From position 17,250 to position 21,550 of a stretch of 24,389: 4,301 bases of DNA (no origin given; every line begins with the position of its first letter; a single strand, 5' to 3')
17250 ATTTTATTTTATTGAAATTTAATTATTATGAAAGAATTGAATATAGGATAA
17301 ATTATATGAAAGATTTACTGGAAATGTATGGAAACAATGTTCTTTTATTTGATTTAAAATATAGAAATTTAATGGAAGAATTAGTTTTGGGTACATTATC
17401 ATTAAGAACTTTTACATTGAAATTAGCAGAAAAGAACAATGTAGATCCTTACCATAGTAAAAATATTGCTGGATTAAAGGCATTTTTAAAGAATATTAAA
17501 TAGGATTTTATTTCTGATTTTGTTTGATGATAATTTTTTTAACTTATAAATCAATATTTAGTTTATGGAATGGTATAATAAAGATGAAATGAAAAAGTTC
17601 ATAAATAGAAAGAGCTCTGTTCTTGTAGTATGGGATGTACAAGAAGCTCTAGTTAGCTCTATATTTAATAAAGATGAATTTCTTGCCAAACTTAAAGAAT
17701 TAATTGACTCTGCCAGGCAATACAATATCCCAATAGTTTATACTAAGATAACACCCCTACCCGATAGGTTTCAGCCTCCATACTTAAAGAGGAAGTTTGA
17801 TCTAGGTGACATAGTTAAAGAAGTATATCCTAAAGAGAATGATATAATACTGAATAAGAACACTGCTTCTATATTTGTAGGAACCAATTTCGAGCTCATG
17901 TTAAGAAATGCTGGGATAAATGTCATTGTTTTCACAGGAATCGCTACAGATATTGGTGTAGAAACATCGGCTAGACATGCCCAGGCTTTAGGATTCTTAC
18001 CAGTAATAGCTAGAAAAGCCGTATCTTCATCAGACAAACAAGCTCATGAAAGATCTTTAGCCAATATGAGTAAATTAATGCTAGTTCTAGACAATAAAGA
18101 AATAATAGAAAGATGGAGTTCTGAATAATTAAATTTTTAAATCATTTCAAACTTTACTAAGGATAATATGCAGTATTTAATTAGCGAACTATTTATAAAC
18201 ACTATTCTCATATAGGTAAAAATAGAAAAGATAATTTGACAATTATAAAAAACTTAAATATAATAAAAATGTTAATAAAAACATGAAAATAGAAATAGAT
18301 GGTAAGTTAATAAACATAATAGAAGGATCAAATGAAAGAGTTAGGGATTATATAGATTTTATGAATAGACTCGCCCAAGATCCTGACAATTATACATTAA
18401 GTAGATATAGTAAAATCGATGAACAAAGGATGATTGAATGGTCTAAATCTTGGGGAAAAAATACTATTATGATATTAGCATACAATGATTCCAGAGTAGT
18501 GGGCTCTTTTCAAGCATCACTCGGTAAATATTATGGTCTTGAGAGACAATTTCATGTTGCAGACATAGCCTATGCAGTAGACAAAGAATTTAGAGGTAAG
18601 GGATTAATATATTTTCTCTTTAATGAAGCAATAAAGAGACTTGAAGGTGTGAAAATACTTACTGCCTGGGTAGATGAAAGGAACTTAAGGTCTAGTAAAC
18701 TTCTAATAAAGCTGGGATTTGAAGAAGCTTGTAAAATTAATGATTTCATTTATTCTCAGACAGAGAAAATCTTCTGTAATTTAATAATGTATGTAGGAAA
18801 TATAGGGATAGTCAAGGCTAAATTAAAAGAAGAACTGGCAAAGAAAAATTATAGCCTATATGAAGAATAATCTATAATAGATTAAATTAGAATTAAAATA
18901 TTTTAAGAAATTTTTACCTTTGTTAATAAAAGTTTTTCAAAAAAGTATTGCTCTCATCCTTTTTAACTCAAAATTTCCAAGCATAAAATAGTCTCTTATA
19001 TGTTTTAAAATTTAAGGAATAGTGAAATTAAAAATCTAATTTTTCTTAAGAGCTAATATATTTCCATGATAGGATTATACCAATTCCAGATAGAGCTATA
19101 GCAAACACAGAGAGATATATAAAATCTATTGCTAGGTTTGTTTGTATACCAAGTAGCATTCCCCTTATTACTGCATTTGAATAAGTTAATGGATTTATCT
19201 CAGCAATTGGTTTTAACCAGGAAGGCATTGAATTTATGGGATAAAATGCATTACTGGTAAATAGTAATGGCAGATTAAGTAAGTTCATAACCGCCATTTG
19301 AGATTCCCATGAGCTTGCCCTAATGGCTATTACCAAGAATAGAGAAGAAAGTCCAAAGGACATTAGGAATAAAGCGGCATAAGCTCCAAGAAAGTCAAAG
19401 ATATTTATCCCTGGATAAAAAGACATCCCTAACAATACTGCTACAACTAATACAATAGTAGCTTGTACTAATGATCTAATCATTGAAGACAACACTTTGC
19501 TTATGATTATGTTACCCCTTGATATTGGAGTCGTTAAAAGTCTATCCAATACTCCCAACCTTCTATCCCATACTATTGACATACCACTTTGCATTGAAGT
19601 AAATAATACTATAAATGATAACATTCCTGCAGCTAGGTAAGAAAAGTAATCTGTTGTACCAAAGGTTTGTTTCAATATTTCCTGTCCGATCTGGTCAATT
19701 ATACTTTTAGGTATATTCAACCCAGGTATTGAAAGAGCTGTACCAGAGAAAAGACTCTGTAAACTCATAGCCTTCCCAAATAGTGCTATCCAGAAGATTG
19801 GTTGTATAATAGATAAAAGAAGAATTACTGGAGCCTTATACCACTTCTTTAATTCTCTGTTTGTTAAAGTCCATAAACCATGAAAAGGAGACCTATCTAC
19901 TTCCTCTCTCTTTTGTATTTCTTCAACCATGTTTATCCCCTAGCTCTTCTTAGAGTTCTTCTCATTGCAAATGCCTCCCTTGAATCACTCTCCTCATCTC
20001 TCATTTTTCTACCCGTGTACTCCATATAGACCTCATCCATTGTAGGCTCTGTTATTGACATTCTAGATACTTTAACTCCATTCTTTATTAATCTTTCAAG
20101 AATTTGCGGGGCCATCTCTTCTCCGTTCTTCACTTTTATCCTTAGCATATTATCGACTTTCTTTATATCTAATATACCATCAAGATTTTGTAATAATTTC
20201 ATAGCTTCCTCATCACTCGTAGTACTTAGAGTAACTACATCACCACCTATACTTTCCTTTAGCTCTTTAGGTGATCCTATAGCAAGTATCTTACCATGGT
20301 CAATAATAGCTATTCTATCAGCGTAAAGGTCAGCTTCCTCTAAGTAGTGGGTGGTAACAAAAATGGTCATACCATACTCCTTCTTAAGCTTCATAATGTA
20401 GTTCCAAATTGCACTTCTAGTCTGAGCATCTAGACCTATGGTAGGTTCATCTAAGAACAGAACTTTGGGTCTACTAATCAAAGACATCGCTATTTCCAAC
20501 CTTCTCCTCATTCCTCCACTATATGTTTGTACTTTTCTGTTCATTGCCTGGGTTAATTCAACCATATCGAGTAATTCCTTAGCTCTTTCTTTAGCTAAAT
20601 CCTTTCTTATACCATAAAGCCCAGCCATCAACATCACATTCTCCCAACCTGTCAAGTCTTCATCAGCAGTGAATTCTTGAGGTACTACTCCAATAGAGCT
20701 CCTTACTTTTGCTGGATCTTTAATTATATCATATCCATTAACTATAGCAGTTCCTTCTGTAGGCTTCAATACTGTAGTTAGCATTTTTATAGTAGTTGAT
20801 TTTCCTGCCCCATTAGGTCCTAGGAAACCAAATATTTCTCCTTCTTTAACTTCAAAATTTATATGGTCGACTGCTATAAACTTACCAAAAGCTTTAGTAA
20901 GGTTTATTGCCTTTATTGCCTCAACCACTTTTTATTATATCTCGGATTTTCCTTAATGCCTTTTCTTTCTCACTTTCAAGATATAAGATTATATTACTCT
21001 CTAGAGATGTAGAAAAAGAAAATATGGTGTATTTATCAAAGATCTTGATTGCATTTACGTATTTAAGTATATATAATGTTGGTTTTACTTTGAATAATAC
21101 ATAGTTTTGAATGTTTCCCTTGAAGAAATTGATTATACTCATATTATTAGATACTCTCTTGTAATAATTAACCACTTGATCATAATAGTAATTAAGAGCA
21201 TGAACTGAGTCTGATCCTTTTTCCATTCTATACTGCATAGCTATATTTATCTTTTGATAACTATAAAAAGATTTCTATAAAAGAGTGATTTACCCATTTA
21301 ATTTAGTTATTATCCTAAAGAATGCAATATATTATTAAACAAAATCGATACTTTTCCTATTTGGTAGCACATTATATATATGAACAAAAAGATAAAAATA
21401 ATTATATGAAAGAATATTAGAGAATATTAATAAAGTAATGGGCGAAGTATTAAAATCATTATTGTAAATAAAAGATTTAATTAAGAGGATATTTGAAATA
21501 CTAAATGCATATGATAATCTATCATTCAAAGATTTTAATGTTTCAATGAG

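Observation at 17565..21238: Sharply bounded GC-rich island (about 40% vs about 15-20% G+C) carrying hydrolase + GNAT + DrrAB-like exporter: probable recent horizontal acquisition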

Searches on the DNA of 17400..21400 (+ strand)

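Call 51: search_dna_similar(query=window:17400-21400:+, collection=plasmids, mode=distant, max_rows=10)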
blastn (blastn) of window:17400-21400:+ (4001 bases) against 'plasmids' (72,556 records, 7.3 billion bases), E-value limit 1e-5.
Records with a match: 36; places in all: 37; records where one place covers at least 80% of the query: 0.
Best place of each record, by identity: 80-90% 10; 60-80% 26.
By first word of the organism name: Bacillus 12; Priestia 6; Clostridium 4; Staphylococcus 4; Streptococcus 2; Acetoanaerobium 1; Acinetobacter 1; Natrinema 1; Chondrinema 1; Yersinia 1; and 3 more.
By predicted mobility (MOB-suite, as given by PLSDB): non-mobilizable 21; mobilizable 9; conjugative 6.
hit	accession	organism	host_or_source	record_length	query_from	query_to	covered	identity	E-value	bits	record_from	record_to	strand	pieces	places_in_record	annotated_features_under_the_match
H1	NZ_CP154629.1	Acetoanaerobium noterae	cell culture,Sludge of a digestion ...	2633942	2883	3069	5%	71.1%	1e-12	85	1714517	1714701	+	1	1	none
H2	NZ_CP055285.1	Acinetobacter sp. NEB 394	pure culture,soil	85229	3354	3490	3%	72.5%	8e-9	72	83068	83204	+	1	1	rbbA: ribosome-associated ATPase/putative transporter RbbA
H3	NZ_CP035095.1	Priestia megaterium NBRC 15308 = ATCC 14581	single cell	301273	3377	3506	3%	73.7%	5e-11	80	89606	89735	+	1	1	ABC transporter ATP-binding protein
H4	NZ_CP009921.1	Priestia megaterium NBRC 15308 = ATCC 14581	Microbial isolate culture,environmental ...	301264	3377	3506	3%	73.7%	5e-11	80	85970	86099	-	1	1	ABC transporter ATP-binding protein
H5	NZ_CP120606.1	Priestia megaterium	cell culture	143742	3377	3506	3%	73.7%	5e-11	80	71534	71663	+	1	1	ABC transporter ATP-binding protein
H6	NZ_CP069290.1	Priestia megaterium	microbe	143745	3377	3506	3%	73.7%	5e-11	80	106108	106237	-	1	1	ABC transporter ATP-binding protein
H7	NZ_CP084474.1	Natrinema sp. DC36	cell culture,sediment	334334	3348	3444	2%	75.5%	4e-6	63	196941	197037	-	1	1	ABC transporter ATP-binding protein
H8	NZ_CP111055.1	Chondrinema litorale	Seaweed,red alga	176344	3402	3497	2%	76.0%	3e-8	71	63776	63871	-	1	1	ABC transporter ATP-binding protein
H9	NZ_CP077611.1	Clostridium estertheticum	single colony,bovine feces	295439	3366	3459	2%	76.6%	1e-7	68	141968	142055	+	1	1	ABC transporter ATP-binding protein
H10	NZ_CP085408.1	Bacillus bombysepticus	single cell,soil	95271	3396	3490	2%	74.7%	1e-6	64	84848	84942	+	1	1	ATP-binding cassette domain-containing protein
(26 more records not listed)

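Call 52: search_dna_similar(query=window:17400-21400:+, collection=phages, mode=distant, max_rows=10)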
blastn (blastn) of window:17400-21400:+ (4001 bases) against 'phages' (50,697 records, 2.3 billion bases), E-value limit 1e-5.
Records with a match: 5; places in all: 5; records where one place covers at least 80% of the query: 0.
Best place of each record, by identity: 80-90% 2; 60-80% 3.
By first word of the organism name: Sulfolobus 2; Listeria 2; Bacteriophage 1.
By host as written in the record: Sulfolobus 2; Listeria monocytogenes 2; - 1.
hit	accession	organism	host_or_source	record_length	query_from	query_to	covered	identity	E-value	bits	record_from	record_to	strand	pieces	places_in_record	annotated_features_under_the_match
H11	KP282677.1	Sulfolobus monocaudavirus SMV3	Sulfolobus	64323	3708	3881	4%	76.0%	7e-23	116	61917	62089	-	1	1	putative transposase IS200-family protein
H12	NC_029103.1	Sulfolobus monocaudavirus SMV3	Sulfolobus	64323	3708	3881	4%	76.0%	7e-23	116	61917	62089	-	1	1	transposase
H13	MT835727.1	Bacteriophage sp.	human fecal samples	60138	3301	3444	4%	69.4%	1e-6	63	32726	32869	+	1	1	record has no annotation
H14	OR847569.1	Listeria phage LM 4-11-1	Listeria monocytogenes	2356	3385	3444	1%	83.3%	4e-7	64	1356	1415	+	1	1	record has no annotation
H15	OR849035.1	Listeria phage LM 4-14-1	Listeria monocytogenes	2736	3385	3444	1%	83.3%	4e-7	64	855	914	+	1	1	record has no annotation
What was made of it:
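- On Horizontally acquired genomic island: The island is not carried on known plasmids or viruses (calls 51, 52).
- Tried and rejected: Only the IS remnant matched, to Sulfolobus monocaudavirus SMV3 (calls 51, 52).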

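Call 54: get_annotated_region(hit=H12, flank=1500)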
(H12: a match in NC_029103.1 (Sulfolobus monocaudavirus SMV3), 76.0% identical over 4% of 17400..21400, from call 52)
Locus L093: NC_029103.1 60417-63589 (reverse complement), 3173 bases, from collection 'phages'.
description: Sulfolobus monocaudavirus SMV3, complete genome.
organism: Sulfolobus monocaudavirus SMV3 (NCBI taxid 1732177)
taxonomy: Viruses; Bicaudaviridae
host: Sulfolobus; source: -; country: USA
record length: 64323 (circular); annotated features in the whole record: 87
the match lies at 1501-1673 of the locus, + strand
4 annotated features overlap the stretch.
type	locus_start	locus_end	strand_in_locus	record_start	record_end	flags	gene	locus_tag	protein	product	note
CDS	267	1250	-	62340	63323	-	-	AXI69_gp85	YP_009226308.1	transposase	-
CDS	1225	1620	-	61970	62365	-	-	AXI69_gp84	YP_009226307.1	transposase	-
CDS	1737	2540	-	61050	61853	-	-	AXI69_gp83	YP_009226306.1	hypothetical protein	-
CDS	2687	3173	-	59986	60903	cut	-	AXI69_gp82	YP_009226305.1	DnaA-like replication initiation protein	-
